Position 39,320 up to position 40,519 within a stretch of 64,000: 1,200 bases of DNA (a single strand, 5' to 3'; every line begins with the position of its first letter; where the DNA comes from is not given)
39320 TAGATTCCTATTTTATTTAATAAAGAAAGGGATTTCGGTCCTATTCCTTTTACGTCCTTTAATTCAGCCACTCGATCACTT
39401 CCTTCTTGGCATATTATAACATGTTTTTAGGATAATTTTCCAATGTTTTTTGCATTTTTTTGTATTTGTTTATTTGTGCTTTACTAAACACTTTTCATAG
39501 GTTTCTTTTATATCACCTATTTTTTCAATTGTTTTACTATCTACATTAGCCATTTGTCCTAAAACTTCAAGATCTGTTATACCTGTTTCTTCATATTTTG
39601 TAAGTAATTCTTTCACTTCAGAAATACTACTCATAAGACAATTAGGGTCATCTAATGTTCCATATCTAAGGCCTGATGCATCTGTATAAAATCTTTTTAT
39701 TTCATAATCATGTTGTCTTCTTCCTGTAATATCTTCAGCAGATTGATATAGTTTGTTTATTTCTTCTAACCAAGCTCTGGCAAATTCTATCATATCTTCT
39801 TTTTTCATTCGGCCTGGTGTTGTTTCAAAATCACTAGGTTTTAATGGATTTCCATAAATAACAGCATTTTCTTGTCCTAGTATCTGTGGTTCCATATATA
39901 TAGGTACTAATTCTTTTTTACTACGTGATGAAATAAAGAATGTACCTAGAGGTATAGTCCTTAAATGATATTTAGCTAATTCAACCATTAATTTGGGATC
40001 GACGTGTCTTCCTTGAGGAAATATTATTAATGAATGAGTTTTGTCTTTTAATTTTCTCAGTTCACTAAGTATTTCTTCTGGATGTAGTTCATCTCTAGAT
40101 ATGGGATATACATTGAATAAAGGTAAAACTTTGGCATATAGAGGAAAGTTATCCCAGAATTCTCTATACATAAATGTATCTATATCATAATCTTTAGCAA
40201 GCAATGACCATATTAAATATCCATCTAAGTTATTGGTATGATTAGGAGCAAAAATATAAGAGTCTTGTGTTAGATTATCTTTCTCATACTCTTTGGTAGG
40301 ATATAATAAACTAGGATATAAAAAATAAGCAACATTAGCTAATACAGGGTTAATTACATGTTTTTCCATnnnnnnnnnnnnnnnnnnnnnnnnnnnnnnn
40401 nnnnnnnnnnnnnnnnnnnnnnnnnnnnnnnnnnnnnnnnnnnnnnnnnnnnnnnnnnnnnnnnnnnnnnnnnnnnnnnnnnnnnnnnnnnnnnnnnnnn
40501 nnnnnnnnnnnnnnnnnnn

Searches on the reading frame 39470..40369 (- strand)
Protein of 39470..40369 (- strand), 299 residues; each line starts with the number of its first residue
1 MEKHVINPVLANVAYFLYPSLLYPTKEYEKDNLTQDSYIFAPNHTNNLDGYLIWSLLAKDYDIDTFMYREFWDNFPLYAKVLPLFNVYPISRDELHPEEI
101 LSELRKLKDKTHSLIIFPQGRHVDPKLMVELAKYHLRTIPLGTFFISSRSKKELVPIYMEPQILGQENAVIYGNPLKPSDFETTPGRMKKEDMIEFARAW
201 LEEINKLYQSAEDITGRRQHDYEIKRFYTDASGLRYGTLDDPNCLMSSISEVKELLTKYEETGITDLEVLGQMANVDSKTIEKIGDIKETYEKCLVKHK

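Call 8: find_encoding_contigs(protein=window:39470-40369:-, flank=3000, max_places=6)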
Protein window:39470-40369:- (299 aa): 23 contigs read that carry it; 6 places shown.
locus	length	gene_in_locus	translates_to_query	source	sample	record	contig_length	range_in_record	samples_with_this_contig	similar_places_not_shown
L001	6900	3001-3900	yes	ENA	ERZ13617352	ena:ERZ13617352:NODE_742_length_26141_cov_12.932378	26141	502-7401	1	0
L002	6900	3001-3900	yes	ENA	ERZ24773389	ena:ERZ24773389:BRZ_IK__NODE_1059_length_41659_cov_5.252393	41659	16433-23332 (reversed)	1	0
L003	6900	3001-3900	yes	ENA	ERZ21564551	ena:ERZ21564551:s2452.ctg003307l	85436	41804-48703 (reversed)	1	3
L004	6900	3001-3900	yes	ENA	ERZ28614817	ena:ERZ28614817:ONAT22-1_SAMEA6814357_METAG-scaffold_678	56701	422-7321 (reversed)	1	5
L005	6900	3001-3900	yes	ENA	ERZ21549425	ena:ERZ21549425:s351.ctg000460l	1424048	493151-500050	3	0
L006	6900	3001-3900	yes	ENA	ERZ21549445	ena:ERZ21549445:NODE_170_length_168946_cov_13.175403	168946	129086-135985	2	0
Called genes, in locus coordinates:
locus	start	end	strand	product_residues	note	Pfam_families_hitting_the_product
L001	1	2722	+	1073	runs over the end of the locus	?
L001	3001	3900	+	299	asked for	PF01553:Acyltransferase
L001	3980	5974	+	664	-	PF17191:RecG_wedge, PF04851:ResIII, PF00270:DEAD, PF00271:Helicase_C, PF19833:RecG_dom3_C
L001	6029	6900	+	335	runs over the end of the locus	PF00583:Acetyltransf_1, PF13673:Acetyltransf_10, PF13508:Acetyltransf_7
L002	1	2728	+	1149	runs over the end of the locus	PF01855:POR_N, PF17147:PFOR_II, PF01558:POR, PF10371:EKR, PF12838:Fer4_7 (weak), PF13183:Fer4_8, PF13187:Fer4_9 (weak), PF02775:TPP_enzyme_C, +2 more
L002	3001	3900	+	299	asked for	PF01553:Acyltransferase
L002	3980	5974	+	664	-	PF17191:RecG_wedge, PF04851:ResIII, PF00270:DEAD, PF00271:Helicase_C, PF19833:RecG_dom3_C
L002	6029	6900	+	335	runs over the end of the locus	PF00583:Acetyltransf_1, PF13673:Acetyltransf_10, PF13508:Acetyltransf_7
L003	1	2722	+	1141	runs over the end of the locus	PF01855:POR_N, PF17147:PFOR_II, PF01558:POR, PF10371:EKR, PF13183:Fer4_8, PF13187:Fer4_9 (weak), PF13484:Fer4_16 (weak), PF02775:TPP_enzyme_C, +2 more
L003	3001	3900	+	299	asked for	PF01553:Acyltransferase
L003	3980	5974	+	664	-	PF17191:RecG_wedge, PF04851:ResIII, PF00270:DEAD, PF00271:Helicase_C, PF19833:RecG_dom3_C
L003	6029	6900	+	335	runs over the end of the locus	PF00583:Acetyltransf_1, PF13673:Acetyltransf_10, PF13508:Acetyltransf_7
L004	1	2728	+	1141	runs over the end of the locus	PF01855:POR_N, PF17147:PFOR_II, PF01558:POR, PF10371:EKR, PF12838:Fer4_7 (weak), PF13183:Fer4_8, PF13187:Fer4_9 (weak), PF02775:TPP_enzyme_C, +2 more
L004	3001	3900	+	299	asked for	PF01553:Acyltransferase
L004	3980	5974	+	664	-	PF17191:RecG_wedge, PF04851:ResIII, PF00270:DEAD, PF00271:Helicase_C, PF19833:RecG_dom3_C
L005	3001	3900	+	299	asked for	PF01553:Acyltransferase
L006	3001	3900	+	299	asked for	PF01553:Acyltransferase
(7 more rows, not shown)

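Call 9: search_protein_families(library=pfam, proteins=[window:39470-40369:-])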
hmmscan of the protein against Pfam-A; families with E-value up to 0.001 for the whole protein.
window:39470-40369:- (299 aa): 1 family
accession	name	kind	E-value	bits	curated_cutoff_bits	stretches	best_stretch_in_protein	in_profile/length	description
PF01553.26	Acyltransferase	-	1.3e-09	38.4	23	1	28-159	5-131/132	Acyltransferase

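Call 11: find_related_loci(query=window:39470-40369:-, collection=genome_contigs, flank=4000)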
Query window:39470-40369:- (299 aa) in genome_contigs; peptide patterns used: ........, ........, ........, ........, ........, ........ (x = any residue, [..] = any of these).
161 stretches matched a pattern; 2 encode a relative of the query (tblastn E <= 1e-3); 2 distinct loci.
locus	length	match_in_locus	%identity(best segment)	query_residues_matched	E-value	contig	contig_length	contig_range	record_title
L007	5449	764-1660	96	1-299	0e+0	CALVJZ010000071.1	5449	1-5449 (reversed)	MAG: uncultured Bacilli bacterium isolate BRZ_PS__bin38 genome assembly, contig: BRZ_PS__NODE_14769_length_5449_cov_7.04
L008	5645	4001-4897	56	1-298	8e-110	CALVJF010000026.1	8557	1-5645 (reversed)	MAG: uncultured Bacilli bacterium isolate BRZ_AG__bin30 genome assembly, contig: BRZ_AG__NODE_11520_length_8557_cov_3.54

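Call 15: find_homologous_proteins(query=window:39470-40369:-, max_evalue=1e-30)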
Query window:39470-40369:- (299 aa): 50 proteins with E <= 1e-30 among 817 candidates.
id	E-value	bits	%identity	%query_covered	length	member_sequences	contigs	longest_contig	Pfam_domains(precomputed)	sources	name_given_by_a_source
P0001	8.3e-193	657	97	100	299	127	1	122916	PF01553.27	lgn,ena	-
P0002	2.7e-127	442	65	100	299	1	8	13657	PF01553.27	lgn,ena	-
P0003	2.7e-124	432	62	100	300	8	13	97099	PF01553.27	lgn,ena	-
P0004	2.6e-122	426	62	100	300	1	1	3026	PF01553.27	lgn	-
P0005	9.1e-122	424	61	100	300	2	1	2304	PF01553.27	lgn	-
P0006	1.2e-119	417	62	100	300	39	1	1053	PF01553.27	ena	-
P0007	8.5e-118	411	58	100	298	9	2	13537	PF01553.27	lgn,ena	-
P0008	7.9e-110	385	58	100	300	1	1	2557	PF01553.27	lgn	-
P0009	4.6e-107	376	56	100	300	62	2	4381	PF01553.27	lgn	-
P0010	9.1e-107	375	59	100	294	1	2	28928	PF01553.27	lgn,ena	-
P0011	2.3e-106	373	55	100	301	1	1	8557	PF01553.27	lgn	-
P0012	2.7e-103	363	56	100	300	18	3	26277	PF01553.27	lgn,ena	-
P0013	1.9e-101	357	54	100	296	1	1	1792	PF01553.27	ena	-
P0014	3.2e-101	357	53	98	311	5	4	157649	PF01553.27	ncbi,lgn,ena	-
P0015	3.9e-100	353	54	100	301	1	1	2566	PF01553.27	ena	-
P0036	7.8e-82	293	46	98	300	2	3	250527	PF01553.27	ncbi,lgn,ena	-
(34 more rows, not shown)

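Call 18: find_encoding_contigs(protein=P0002, flank=3000, max_places=3)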
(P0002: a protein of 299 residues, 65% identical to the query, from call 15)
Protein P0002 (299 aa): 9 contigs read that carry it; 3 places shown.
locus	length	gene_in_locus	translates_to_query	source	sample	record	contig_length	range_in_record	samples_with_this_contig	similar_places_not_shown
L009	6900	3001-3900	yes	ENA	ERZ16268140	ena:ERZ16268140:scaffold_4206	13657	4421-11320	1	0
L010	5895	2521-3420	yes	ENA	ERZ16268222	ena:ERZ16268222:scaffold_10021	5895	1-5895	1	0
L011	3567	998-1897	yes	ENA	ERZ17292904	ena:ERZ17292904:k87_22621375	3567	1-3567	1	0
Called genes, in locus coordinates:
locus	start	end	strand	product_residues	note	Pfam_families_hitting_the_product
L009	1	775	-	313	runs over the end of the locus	PF01933:CofD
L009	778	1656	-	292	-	PF00890:FAD_binding_2 (faint), PF01134:GIDA (faint), PF01266:DAO (faint), PF01494:FAD_binding_3 (weak), PF01946:Thi4 (faint), PF07992:Pyr_redox_2, PF13738:Pyr_redox_3, PF00070:Pyr_redox, +2 more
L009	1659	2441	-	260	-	PF01790:LGT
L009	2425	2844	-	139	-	PF04020:Phage_holin_4_2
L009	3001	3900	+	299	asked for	PF01553:Acyltransferase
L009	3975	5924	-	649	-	PF00270:DEAD (faint), PF04851:ResIII, PF17757:UvrB_inter, PF27431:UvrB_3rd, PF00271:Helicase_C, PF12344:UvrB, PF02151:UVR (weak)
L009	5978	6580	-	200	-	-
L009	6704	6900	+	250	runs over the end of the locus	-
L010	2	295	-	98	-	?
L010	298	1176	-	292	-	PF00890:FAD_binding_2 (faint), PF01134:GIDA (faint), PF01266:DAO (faint), PF01494:FAD_binding_3 (weak), PF01946:Thi4 (faint), PF07992:Pyr_redox_2, PF13738:Pyr_redox_3, PF00070:Pyr_redox, +2 more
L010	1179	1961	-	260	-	PF01790:LGT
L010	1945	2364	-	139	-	PF04020:Phage_holin_4_2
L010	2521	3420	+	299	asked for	PF01553:Acyltransferase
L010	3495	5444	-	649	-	PF00270:DEAD (faint), PF04851:ResIII, PF17757:UvrB_inter, PF27431:UvrB_3rd, PF00271:Helicase_C, PF12344:UvrB, PF02151:UVR (weak)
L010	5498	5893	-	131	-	?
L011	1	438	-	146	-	?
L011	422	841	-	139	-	PF04020:Phage_holin_4_2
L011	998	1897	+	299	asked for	PF01553:Acyltransferase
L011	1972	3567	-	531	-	?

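Call 19: find_encoding_contigs(protein=P0003, flank=3000, max_places=3)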
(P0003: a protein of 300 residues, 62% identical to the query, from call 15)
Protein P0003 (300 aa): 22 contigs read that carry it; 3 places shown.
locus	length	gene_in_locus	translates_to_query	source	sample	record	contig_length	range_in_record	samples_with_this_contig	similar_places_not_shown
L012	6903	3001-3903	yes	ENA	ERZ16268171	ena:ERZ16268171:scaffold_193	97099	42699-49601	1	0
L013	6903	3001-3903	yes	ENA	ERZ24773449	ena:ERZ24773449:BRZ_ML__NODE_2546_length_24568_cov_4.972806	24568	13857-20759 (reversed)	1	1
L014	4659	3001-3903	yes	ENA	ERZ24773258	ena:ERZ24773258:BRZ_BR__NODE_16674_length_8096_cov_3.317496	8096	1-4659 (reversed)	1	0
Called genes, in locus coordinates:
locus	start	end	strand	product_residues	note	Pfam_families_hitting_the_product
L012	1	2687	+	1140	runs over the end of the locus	PF01855:POR_N, PF17147:PFOR_II, PF01558:POR, PF10371:EKR, PF12838:Fer4_7, PF13183:Fer4_8, PF13484:Fer4_16, PF02775:TPP_enzyme_C, +4 more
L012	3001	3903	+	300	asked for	PF01553:Acyltransferase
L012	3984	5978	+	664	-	PF17191:RecG_wedge, PF04851:ResIII, PF00270:DEAD, PF07517:SecA_DEAD (weak), PF00271:Helicase_C, PF19833:RecG_dom3_C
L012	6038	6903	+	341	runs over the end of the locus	PF00583:Acetyltransf_1, PF13673:Acetyltransf_10, PF13508:Acetyltransf_7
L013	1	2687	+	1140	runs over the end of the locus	PF01855:POR_N, PF17147:PFOR_II, PF01558:POR, PF10371:EKR, PF12838:Fer4_7, PF13183:Fer4_8, PF13484:Fer4_16, PF02775:TPP_enzyme_C, +4 more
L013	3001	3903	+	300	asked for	PF01553:Acyltransferase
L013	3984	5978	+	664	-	PF17191:RecG_wedge, PF04851:ResIII, PF00270:DEAD, PF07517:SecA_DEAD (weak), PF00271:Helicase_C, PF19833:RecG_dom3_C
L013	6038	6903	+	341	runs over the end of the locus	PF00583:Acetyltransf_1, PF13673:Acetyltransf_10, PF13508:Acetyltransf_7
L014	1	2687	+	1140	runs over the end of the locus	PF01855:POR_N, PF17147:PFOR_II, PF01558:POR, PF10371:EKR, PF12838:Fer4_7, PF13183:Fer4_8, PF13187:Fer4_9 (weak), PF02775:TPP_enzyme_C, +3 more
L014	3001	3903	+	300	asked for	PF01553:Acyltransferase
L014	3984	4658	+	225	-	?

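Call 22: find_encoding_contigs(protein=P0007, flank=5000, max_places=2)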
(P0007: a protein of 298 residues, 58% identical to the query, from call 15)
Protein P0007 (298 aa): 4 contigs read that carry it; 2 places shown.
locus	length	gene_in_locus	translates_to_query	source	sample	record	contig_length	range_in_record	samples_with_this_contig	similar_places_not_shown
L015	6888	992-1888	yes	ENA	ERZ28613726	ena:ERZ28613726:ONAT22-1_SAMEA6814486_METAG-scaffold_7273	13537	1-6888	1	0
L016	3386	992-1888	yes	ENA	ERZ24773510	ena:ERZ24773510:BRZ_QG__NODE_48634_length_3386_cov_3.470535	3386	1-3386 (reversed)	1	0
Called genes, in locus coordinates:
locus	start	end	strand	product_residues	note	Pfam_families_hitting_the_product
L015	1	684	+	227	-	?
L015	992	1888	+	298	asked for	PF01553:Acyltransferase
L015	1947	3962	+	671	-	PF17191:RecG_wedge, PF00270:DEAD, PF04851:ResIII, PF00271:Helicase_C, PF19833:RecG_dom3_C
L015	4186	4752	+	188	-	PF12464:Mac, PF00132:Hexapep, PF14602:Hexapep_2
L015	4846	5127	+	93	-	PF02583:Trns_repr_metal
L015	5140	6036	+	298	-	PF01545:Cation_efflux, PF16916:ZT_dimer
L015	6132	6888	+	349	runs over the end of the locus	PF13302:Acetyltransf_3, PF13420:Acetyltransf_4 (weak), PF13673:Acetyltransf_10 (faint), PF00583:Acetyltransf_1, PF13508:Acetyltransf_7 (faint), PF08445:FR47 (faint), PF00583:Acetyltransf_1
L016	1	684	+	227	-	?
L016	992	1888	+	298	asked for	PF01553:Acyltransferase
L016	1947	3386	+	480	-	?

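Call 23: find_encoding_contigs(protein=P0010, flank=5000, max_places=2)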
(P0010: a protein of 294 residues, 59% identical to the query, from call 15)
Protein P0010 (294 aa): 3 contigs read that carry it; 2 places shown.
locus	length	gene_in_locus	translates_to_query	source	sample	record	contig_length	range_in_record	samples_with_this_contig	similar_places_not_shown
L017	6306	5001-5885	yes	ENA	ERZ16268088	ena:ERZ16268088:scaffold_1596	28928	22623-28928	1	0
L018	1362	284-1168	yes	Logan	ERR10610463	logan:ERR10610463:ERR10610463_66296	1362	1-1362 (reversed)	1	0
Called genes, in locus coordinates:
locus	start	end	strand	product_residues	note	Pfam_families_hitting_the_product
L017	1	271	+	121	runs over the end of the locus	PF12670:DUF3792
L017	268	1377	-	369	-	PF01702:TGT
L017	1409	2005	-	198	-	PF00117:GATase, PF07722:Peptidase_C26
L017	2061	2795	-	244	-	-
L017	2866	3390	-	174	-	PF01272:GreA_GreB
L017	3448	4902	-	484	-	PF07969:Amidohydro_3, PF01979:Amidohydro_1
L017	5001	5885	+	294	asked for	PF01553:Acyltransferase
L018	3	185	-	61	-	?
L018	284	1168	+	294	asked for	PF01553:Acyltransferase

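Call 24: find_encoding_contigs(protein=P0012, flank=5000, max_places=2)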
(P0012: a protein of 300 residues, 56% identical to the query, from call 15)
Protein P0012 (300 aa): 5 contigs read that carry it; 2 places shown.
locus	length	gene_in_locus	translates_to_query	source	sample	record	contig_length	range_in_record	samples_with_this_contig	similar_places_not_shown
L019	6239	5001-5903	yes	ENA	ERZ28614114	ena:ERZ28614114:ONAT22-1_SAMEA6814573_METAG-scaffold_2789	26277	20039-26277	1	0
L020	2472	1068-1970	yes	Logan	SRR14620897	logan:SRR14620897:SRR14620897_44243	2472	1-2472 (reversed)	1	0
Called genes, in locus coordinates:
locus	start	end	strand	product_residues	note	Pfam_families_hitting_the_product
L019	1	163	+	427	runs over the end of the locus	-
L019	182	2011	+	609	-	PF00128:Alpha-amylase, PF16657:Malt_amylase_C (faint)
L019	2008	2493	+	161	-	PF00583:Acetyltransf_1, PF13673:Acetyltransf_10, PF08445:FR47 (faint), PF13508:Acetyltransf_7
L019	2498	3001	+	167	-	PF00258:Flavodoxin_1 (weak), PF12641:Flavodoxin_3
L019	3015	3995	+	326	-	PF02275:CBAH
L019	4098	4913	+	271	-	PF00149:Metallophos, PF12850:Metallophos_2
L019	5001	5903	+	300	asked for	PF01553:Acyltransferase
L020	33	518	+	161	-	PF00583:Acetyltransf_1, PF13673:Acetyltransf_10, PF13508:Acetyltransf_7, PF08445:FR47 (weak)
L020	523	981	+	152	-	PF00258:Flavodoxin_1 (faint), PF12641:Flavodoxin_3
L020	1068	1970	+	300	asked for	PF01553:Acyltransferase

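Call 92: find_encoding_contigs(protein=P0014, flank=10000, max_places=2)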
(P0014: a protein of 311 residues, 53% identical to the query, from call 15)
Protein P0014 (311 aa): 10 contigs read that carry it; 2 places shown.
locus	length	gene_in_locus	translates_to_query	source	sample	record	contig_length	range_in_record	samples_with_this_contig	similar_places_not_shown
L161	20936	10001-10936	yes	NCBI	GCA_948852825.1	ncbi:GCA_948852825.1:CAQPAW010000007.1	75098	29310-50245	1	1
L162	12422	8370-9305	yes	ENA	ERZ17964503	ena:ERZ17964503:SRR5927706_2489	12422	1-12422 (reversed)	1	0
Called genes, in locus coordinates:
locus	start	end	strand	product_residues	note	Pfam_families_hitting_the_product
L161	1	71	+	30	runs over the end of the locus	-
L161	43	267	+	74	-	PF21757:DUF6870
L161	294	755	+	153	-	PF00293:NUDIX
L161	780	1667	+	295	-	PF03193:RsgA_GTPase (weak), PF02421:FeoB_N, PF01926:MMR_HSR1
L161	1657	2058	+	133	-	PF00636:Ribonuclease_3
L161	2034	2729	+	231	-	PF08032:SpoU_sub_bind, PF00588:SpoU_methylase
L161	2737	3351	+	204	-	PF07638:Sigma70_ECF (faint), PF04542:Sigma70_r2, PF08281:Sigma70_r4_2 (weak)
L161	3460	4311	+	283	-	-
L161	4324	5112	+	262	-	-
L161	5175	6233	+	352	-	-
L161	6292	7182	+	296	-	PF02899:Phage_int_SAM_1, PF13102:Phage_int_SAM_5 (weak), PF00589:Phage_integrase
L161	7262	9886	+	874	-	PF01326:PPDK_N, PF00391:PEP-utilizers, PF02896:PEP-utilizers_C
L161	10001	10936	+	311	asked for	PF01553:Acyltransferase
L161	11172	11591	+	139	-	PF01243:PNPOx_N, PF16242:Pyrid_ox_like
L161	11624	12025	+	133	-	-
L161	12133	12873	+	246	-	PF12844:HTH_19, PF01381:HTH_3, PF07022:Phage_CI_repr (faint), PF13560:HTH_31 (weak)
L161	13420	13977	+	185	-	PF13560:HTH_31, PF15731:MqsA_antitoxin (weak), PF01381:HTH_3, PF12844:HTH_19, PF13443:HTH_26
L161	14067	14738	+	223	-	PF04237:YjbR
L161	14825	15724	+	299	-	PF00294:PfkB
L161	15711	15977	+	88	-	PF01713:Smr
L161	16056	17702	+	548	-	-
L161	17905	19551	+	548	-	-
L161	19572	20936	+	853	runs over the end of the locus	-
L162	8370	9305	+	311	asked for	PF01553:Acyltransferase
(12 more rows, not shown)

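Call 93: find_encoding_contigs(protein=P0036, flank=10000, max_places=2)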
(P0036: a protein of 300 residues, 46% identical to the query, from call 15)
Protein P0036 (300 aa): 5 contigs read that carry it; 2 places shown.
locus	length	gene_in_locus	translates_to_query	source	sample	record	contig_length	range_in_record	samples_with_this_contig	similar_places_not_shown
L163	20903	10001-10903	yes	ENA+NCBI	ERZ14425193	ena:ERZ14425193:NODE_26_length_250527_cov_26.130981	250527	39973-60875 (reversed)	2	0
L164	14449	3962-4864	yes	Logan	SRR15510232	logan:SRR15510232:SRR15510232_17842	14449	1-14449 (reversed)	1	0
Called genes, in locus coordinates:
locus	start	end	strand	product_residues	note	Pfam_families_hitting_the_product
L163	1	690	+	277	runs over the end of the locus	PF00763:THF_DHG_CYH, PF02882:THF_DHG_CYH_C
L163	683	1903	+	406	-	PF00464:SHMT, PF00155:Aminotran_1_2, PF01212:Beta_elim_lyase (weak), PF01041:DegT_DnrJ_EryC1 (weak)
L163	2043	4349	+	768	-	PF09479:Flg_new (weak), PF18998:Flg_new_2 (weak), PF09479:Flg_new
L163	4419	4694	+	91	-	-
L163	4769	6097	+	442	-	-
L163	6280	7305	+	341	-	PF02547:Queuosine_synth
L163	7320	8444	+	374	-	PF01702:TGT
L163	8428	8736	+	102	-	-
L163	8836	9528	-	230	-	PF04542:Sigma70_r2, PF04545:Sigma70_r4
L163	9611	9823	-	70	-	-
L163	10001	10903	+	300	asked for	PF01553:Acyltransferase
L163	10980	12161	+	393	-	PF00579:tRNA-synt_1b, PF22421:SYY_C-terminal, PF01479:S4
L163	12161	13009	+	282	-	PF01745:IPT (weak), PF13238:AAA_18 (faint), PF01715:IPPT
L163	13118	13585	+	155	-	-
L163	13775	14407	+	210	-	-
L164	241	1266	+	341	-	PF02547:Queuosine_synth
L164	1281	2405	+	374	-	PF01702:TGT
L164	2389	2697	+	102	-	-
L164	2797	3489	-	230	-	PF04542:Sigma70_r2, PF04545:Sigma70_r4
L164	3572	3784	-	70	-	-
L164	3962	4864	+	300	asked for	PF01553:Acyltransferase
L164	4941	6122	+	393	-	PF00579:tRNA-synt_1b, PF22421:SYY_C-terminal, PF01479:S4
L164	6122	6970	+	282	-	PF01745:IPT (weak), PF13238:AAA_18 (faint), PF01715:IPPT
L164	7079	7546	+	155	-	-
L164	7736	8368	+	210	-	-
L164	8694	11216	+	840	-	PF00133:tRNA-synt_1, PF01406:tRNA-synt_1e (faint), PF09334:tRNA-synt_1g, PF13603:tRNA-synt_1_2 (faint), PF09334:tRNA-synt_1g, PF00133:tRNA-synt_1, PF08264:Anticodon_1, PF10458:Val_tRNA-synt_C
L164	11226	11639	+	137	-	PF00583:Acetyltransf_1, PF13673:Acetyltransf_10, PF13508:Acetyltransf_7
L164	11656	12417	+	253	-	PF01145:Band_7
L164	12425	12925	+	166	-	PF00583:Acetyltransf_1, PF08445:FR47 (weak)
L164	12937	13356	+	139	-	-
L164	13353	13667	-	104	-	PF00367:PTS_EIIB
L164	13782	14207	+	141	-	PF10612:Spore-coat_CotZ (weak)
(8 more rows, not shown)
